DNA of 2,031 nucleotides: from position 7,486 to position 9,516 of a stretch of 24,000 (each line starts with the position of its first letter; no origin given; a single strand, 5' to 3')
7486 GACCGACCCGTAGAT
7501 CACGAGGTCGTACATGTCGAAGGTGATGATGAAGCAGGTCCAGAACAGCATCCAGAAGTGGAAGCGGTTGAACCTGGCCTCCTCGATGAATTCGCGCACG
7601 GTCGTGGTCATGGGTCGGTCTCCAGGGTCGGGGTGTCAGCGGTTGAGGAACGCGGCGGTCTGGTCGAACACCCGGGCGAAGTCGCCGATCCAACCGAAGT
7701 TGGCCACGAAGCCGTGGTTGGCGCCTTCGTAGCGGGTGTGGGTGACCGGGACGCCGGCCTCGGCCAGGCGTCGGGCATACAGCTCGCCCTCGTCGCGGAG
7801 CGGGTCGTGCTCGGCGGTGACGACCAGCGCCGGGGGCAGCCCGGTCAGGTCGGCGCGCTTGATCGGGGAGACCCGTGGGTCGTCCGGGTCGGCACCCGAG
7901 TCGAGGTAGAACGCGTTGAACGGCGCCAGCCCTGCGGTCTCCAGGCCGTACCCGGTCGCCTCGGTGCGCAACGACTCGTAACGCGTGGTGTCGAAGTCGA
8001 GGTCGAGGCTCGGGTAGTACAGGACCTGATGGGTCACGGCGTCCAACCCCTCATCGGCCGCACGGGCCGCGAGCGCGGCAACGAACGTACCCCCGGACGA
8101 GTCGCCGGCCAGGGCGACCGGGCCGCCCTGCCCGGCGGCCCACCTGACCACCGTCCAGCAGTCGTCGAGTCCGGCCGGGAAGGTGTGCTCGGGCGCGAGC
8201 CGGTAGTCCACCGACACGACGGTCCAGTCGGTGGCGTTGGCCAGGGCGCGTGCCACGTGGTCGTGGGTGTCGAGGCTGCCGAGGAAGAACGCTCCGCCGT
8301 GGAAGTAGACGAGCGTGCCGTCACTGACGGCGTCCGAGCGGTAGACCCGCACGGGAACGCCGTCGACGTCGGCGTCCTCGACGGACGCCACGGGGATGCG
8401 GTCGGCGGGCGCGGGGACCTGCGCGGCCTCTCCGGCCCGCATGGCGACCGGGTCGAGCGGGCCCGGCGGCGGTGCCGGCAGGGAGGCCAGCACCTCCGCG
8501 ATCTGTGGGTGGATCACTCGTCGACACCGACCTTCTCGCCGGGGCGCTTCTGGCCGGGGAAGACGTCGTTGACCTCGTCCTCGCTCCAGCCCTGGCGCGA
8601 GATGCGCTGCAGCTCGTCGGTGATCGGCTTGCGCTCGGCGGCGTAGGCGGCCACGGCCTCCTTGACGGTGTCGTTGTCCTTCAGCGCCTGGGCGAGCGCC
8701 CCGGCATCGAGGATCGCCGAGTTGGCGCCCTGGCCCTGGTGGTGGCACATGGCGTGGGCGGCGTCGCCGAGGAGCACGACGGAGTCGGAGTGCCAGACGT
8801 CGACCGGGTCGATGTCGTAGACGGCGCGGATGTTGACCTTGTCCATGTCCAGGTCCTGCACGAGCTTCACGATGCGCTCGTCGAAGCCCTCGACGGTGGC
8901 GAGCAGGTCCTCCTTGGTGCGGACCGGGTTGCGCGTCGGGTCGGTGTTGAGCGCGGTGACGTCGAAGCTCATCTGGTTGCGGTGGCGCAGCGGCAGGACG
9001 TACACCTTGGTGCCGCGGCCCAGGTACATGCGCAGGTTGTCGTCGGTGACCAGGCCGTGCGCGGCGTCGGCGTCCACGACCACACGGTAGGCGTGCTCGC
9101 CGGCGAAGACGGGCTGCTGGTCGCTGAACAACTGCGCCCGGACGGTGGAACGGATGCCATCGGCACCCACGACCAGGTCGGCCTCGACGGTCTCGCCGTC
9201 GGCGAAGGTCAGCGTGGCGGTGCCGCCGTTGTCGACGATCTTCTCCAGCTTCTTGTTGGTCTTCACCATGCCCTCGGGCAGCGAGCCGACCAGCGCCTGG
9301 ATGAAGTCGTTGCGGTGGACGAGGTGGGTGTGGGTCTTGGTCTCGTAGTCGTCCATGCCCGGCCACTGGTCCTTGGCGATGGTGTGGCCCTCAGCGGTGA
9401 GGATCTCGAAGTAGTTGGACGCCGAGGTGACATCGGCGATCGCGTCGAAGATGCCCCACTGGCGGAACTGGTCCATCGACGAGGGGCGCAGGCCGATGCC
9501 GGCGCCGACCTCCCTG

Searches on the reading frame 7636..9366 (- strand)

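Call 36: search_protein_families(library=pfam, proteins=[window:7636-9366:-])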
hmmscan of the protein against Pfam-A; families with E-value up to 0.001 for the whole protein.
window:7636-9366:- (576 aa): 3 families
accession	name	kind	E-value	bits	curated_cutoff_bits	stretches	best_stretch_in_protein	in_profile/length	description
PF07859.19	Abhydrolase_3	-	5.3e-67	226.1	25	1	352-554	1-209/210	alpha/beta hydrolase fold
PF20434.5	BD-FAE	-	1.8e-09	37.9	26.8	1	351-445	15-119/215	BD-FAE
PF00135.34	COesterase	-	0.00083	18.8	27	0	351-391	105-143/515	Carboxylesterase family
